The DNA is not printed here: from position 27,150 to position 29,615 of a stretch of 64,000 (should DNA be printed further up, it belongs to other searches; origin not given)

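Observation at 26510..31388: Four-gene porin-cytochrome module with the parts list of an extracellular electron-transfer (Mtr/Mto/Pcc-type) conduit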

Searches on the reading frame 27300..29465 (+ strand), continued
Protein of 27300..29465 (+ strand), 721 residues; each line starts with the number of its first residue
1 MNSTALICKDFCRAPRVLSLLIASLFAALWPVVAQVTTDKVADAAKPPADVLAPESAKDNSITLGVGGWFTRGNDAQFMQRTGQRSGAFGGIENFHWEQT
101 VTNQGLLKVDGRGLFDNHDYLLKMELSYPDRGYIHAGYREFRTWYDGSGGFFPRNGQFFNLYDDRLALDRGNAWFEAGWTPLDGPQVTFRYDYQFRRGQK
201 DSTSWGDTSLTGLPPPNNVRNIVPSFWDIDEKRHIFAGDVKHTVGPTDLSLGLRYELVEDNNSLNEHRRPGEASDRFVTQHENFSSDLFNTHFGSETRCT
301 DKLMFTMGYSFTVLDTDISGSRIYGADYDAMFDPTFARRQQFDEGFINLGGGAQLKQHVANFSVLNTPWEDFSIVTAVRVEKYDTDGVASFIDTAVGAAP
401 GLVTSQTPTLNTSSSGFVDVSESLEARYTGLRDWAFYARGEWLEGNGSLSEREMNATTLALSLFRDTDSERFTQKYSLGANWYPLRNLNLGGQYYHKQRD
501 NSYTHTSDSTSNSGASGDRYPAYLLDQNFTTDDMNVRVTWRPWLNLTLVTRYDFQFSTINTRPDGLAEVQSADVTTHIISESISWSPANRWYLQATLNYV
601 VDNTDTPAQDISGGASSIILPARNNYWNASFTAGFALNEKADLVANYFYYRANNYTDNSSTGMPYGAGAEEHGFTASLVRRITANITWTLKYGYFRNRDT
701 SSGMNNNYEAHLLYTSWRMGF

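Call 57: search_protein_families(library=ncbifam, proteins=[L029:6067-6786:+, L053:6565-7215:+, L006:5058-6785:+, L066:7439-9040:+, L009:14314-16617:+, L079:6947-8920:+, L081:5295-8087:+], max_evalue=0.001)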
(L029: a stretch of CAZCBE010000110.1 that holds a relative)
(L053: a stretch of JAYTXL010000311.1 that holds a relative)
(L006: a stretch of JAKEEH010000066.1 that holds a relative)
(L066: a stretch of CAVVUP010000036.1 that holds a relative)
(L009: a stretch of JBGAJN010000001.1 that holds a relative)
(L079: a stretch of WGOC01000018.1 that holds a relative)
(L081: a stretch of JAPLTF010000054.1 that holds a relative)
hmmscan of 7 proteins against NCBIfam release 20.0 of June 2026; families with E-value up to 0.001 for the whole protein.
L029:6067-6786:+ (240 aa): 5 families
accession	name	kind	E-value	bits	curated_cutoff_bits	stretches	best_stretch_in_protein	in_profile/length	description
TIGR01905.1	paired_CXXCH_1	subfamily_domain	7.9e-09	35.3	25.2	1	205-220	2-17/41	doubled CXXCH domain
TIGR03508.1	decahem_SO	subfamily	2.6e-07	30.4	192.2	0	144-217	1-78/258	DmsE family decaheme c-type cytochrome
TIGR03507.1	decahem_SO1788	subfamily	4.9e-07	28.6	209.3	1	147-222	245-308/672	OmcA/MtrC family decaheme c-type cytochrome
NF041028.1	decahem_GSU2203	exception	8.1e-05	22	325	0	138-187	29-80/317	GSU2203 family decaheme c-type cytochrome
TIGR03153.1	cytochr_NrfH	equivalog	0.00035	20.7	134.2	0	169-220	23-63/138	cytochrome c nitrite reductase small subunit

L053:6565-7215:+ (217 aa): 5 families
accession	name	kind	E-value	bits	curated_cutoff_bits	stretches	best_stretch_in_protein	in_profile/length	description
TIGR03507.1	decahem_SO1788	subfamily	2.5e-07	29.5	209.3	1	113-213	245-323/672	OmcA/MtrC family decaheme c-type cytochrome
TIGR01905.1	paired_CXXCH_1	subfamily_domain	1.6e-05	24.7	25.2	0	176-192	5-21/41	doubled CXXCH domain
NF008659.0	PRK11659.1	equivalog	8.7e-05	22.3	184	1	108-187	43-120/188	cytochrome c nitrite reductase pentaheme subunit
TIGR04257.1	nanowire_3heme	domain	0.00012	22.2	40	0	98-148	10-59/75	c(7)-type cytochrome triheme domain-containing protein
TIGR03508.1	decahem_SO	subfamily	0.00044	19.8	192.2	0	112-185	3-78/258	DmsE family decaheme c-type cytochrome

L006:5058-6785:+ (576 aa): 1 family
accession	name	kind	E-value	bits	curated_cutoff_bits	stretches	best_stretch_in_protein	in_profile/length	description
TIGR03508.1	decahem_SO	subfamily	2.2e-08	33.9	192.2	0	264-442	16-176/258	DmsE family decaheme c-type cytochrome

L066:7439-9040:+ (534 aa): 4 families
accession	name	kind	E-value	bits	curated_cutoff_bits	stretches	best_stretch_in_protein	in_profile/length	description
NF041198.1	UshA_like_PCGU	equivalog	5.9e-25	87.8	275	1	115-228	402-516/519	UshA-like (seleno)protein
NF041028.1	decahem_GSU2203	exception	2.4e-06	27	325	0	184-237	68-122/317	GSU2203 family decaheme c-type cytochrome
TIGR03508.1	decahem_SO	subfamily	6.8e-05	22.5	192.2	0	155-340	2-201/258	DmsE family decaheme c-type cytochrome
NF043010.1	Cyt554_Nsmonas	equivalog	0.00036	20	400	1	156-193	81-118/238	cytochrome c-550 CycA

L009:14314-16617:+ (768 aa): 14 families
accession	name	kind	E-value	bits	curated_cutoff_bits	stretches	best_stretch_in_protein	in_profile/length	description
NF040959.1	MamA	equivalog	3.9e-16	59.1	200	2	587-694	74-181/204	magnetosome protein MamA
TIGR02917.1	PEP_TPR_lipo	equivalog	1.7e-15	56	312.2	2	568-764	483-679/899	XrtA/PEP-CTERM system TPR-repeat protein PrsT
TIGR02552.1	LcrH_SycD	equivalog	6.1e-13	48.7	104.8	1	679-759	45-125/136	SycD/LcrH family type III secretion system chaperone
TIGR03508.1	decahem_SO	subfamily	1.9e-12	47.2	192.2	2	203-279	3-79/258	DmsE family decaheme c-type cytochrome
NF041198.1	UshA_like_PCGU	equivalog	3.6e-12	45.7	275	2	200-279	440-510/519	UshA-like (seleno)protein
TIGR02521.1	type_IV_pilW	equivalog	9.1e-11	41.7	154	1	596-752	43-201/234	type IV pilus biogenesis/stability protein PilW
NF041028.1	decahem_GSU2203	exception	3.8e-10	39.5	325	1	202-279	36-110/317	GSU2203 family decaheme c-type cytochrome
NF008520.0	PRK11447.1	equivalog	1.4e-09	36.4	858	1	589-677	466-554/1157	cellulose synthase complex outer membrane protein BcsC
NF047558.1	TPR_END_plus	domain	8.1e-08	32.1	32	0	722-757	1-36/56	TPR end-of-group domain-containing protein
NF033762.1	social_mot_Tgl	equivalog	1.1e-07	31.4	225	1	615-705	28-119/252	social motility TPR repeat lipoprotein Tgl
NF033920.0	C39_PA2778_fam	equivalog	2.4e-07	30.5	150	1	565-649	171-255/255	PA2778 family cysteine peptidase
TIGR03939.1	PGA_TPR_OMP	equivalog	3.1e-05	22.4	366.65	1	598-741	100-245/800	poly-beta-1,6 N-acetyl-D-glucosamine export porin PgaA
NF008339.0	PRK11125.1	equivalog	0.00016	20.5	595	0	379-432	279-329/487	ammonia-forming cytochrome c nitrite reductase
NF011890.0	PRK15363.1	equivalog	0.00054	19.6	163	0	687-756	70-139/157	CesD/SycD/LcrH family type III secretion system chaperone SscA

L079:6947-8920:+ (658 aa): 4 families
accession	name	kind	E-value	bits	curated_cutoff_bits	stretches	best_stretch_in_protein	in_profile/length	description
NF041198.1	UshA_like_PCGU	equivalog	4.2e-23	81.7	275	1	197-313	403-517/519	UshA-like (seleno)protein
TIGR03508.1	decahem_SO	subfamily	3.8e-11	43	192.2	1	238-381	4-154/258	DmsE family decaheme c-type cytochrome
NF043010.1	Cyt554_Nsmonas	equivalog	1.1e-08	34.7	400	1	236-280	80-121/238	cytochrome c-550 CycA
NF008659.0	PRK11659.1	equivalog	1.1e-05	25.2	184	1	437-538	43-121/188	cytochrome c nitrite reductase pentaheme subunit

L081:5295-8087:+ (931 aa): 3 families
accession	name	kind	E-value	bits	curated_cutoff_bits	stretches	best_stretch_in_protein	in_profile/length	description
NF041198.1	UshA_like_PCGU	equivalog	4.4e-12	45.4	275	1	373-529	394-512/519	UshA-like (seleno)protein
TIGR03508.1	decahem_SO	subfamily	7.4e-12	45.3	192.2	1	482-662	31-199/258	DmsE family decaheme c-type cytochrome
NF041028.1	decahem_GSU2203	exception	3e-07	30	325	1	486-620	68-188/317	GSU2203 family decaheme c-type cytochrome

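Call 73: search_protein_representatives(alignment_id=A1)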
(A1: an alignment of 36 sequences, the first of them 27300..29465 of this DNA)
Query: 36 sequences, 720 profile positions. Proteins with E-value up to 0.001 (for the whole library): 1283; up to 1e-10: 980; up to 1e-30: 525. The best 150 are listed.
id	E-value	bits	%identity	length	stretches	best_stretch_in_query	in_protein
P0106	0.0e+00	1101.4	-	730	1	11-720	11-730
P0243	1.6e-295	998.4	-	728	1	30-720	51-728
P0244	1.4e-281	952.3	-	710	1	16-720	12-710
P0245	6.4e-257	870.8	-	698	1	41-720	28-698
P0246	1.7e-254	862.8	-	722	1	35-720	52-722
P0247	1.7e-249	846.2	-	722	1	40-720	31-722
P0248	3.9e-243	825.2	-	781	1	30-718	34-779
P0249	3.3e-238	808.9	-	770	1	32-720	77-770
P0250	9.1e-238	807.5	-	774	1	42-720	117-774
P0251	1.7e-237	806.6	-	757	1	9-720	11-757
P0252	1.1e-236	803.9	-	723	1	9-720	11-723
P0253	3.6e-235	798.9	-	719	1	51-720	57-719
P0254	3.4e-234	795.7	-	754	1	35-720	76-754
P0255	8.5e-232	787.7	-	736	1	39-720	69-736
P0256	1.2e-231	787.3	-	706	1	46-720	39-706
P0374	9.0e-104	364.5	-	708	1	46-720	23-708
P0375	4.2e-103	362.3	-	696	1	55-720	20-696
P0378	5.3e-101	355.4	-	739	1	58-720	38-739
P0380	7.6e-99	348.2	-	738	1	45-719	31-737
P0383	3.6e-98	346.0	-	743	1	56-720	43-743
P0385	2.5e-97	343.2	-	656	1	47-718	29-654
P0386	5.6e-97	342.1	-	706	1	23-720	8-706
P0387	5.9e-97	342.0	-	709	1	51-720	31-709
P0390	2.2e-95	336.8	-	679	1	57-718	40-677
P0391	2.5e-95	336.6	-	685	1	51-720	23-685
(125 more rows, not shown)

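Call 74: search_protein_families(library=pfam, proteins=[P0391, P0390, P0387, P0386, P0385, P0383, P0380, P0378, P0375, P0374], max_evalue=0.01)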
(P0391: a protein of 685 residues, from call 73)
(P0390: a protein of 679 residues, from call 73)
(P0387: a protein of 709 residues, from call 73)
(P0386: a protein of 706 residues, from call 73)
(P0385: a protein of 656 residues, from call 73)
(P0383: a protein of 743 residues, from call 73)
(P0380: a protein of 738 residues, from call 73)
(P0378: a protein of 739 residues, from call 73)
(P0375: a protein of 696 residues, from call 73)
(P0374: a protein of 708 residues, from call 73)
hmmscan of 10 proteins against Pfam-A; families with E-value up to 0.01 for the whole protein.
P0391 (685 aa): 0 families

P0390 (679 aa): 1 family
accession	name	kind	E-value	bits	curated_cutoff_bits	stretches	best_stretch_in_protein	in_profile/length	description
PF11854.14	MtrB_PioB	-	1.1e-07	31.3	23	1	137-374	101-326/635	Putative outer membrane beta-barrel porin, MtrB/PioB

P0387 (709 aa): 0 families

P0386 (706 aa): 0 families

P0385 (656 aa): 0 families

P0383 (743 aa): 0 families

P0380 (738 aa): 0 families

P0378 (739 aa): 0 families

P0375 (696 aa): 0 families

P0374 (708 aa): 0 families

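Call 77: find_encoding_contigs(protein=P0075, flank=8000, max_places=2)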
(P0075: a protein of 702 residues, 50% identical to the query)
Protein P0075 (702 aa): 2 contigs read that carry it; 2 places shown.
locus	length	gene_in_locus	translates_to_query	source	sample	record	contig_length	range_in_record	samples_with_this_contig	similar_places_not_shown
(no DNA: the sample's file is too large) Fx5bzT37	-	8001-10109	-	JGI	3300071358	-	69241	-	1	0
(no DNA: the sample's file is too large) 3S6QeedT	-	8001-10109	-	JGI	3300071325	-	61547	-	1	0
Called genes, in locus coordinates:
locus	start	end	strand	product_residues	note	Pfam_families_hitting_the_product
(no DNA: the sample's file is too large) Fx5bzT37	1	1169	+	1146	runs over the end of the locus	PF00873:ACR_tran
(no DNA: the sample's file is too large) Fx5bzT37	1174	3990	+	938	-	PF00690:Cation_ATPase_N, PF00122:E1-E2_ATPase, PF13246:Cation_ATPase, PF00702:Hydrolase, PF12710:HAD (weak), PF08282:Hydrolase_3 (faint), PF00689:Cation_ATPase_C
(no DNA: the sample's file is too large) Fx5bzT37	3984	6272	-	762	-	PF13620:CarboxypepD_reg (weak), PF09430:EMC7_beta-sandw (weak), PF01344:Kelch_1 (faint), PF07250:Glyoxal_oxid_N (faint), PF07646:Kelch_2 (faint), PF13418:Beta-prop_TYW4 (faint), PF13964:Beta-prop_Calicin (faint), PF09118:GO-like_E_set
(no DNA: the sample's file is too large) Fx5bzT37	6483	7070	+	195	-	-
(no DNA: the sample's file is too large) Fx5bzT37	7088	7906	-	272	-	-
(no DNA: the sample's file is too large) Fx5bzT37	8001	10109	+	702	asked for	-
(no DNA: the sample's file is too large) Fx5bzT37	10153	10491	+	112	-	PF13442:Cytochrome_CBB3, PF00034:Cytochrom_C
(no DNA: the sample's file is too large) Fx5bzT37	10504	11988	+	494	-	PF03264:Cytochrom_NNT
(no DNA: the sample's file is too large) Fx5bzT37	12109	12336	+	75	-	-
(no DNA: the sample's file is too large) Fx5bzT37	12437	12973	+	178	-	PF01258:zf-dskA_traR (weak)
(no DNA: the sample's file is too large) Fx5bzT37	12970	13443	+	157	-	PF13453:Zn_ribbon_TFIIB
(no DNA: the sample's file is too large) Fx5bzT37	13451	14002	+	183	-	PF00582:Usp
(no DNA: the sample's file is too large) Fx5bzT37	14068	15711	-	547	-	PF16983:MFS_MOT1 (faint), PF00916:Sulfate_transp, PF01740:STAS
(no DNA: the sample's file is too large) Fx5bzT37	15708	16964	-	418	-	-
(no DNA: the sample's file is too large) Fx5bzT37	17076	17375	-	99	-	PF19029:DUF883_C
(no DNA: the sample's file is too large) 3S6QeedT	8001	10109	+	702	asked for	-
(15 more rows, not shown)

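Call 83: fold_search(model_id=the predicted structure, library=pdb)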
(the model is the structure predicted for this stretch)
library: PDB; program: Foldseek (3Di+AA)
matches with E <= 10: 781; with E <= 0.001: 240
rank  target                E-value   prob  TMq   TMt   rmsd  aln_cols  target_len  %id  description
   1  6r2q_B                6.7e-15  1.00  0.61  0.67   7.3       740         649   12  Structure of the Mtr complex (released 2020-04-22)
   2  5fok_A                4.4e-11  1.00  0.42  0.45  11.7       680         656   10  Crystal structure of the siderophore receptor PiuA from Pseudomonas aeruginosa (released 2016-05-11)
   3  5fp1                  8.5e-11  1.00  0.40  0.41  12.4       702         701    8  Crystal structure of the siderophore receptor PiuA from Acinetobacter baumannii (released 2016-05-11)
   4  4epa                  1.2e-10  1.00  0.44  0.49  11.2       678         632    9  The crystal structure of the ferric yersiniabactin uptake receptor FyuA from Yersinia pestis (released 2012-06-20)
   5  5fok_B                1.4e-10  1.00  0.39  0.42  11.3       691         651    9  Crystal structure of the siderophore receptor PiuA from Pseudomonas aeruginosa (released 2016-05-11)
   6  9ex3_A                1.4e-10  1.00  0.39  0.42  13.3       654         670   11  Ferric-mycobactin receptor (FemA) in complex with dihydroaeruginoic acid (released 2025-02-26)
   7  8s34_A                1.7e-10  1.00  0.36  0.38  13.7       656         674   10  Ferric-mycobactin receptor (FemA) in complex with aeruginic acid (released 2025-02-26)
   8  9a3c_MODEL_1_A        1.9e-10  1.00  0.46  0.44  13.7       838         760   11  Model of E. coli Fiu by in-cell photo-crosslinking MS and deep learning (released 2023-02-24)
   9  5nec_B                4.7e-10  1.00  0.38  0.42  10.9       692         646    9  Crystal structure of the siderophore receptor PiuD from Pseudomonas aeruginosa (released 2018-02-07)
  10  5nec_A                1.2e-09  1.00  0.35  0.38  11.2       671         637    9  Crystal structure of the siderophore receptor PiuD from Pseudomonas aeruginosa (released 2018-02-07)
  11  6z99_A                1.3e-09  1.00  0.39  0.42  11.4       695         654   10  Copper transporter OprC (released 2021-06-30)
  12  6i97_B                1.4e-09  1.00  0.40  0.39  12.0       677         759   10  Structure of the ferrioxamine B transporter FoxA from Pseudomonas aeruginosa in complex with ferrioxamine B and a C-te (released 2019-08-28)
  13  6z8y_B                1.9e-09  1.00  0.41  0.45  10.7       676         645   11  Copper transporter OprC (released 2021-06-09)
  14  6z9n_B                2.0e-09  1.00  0.39  0.42  11.8       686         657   11  Copper transporter OprC (released 2021-06-30)
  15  6z8q_B                2.5e-09  1.00  0.40  0.44  13.4       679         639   11  Copper transporter OprC (released 2021-06-09)
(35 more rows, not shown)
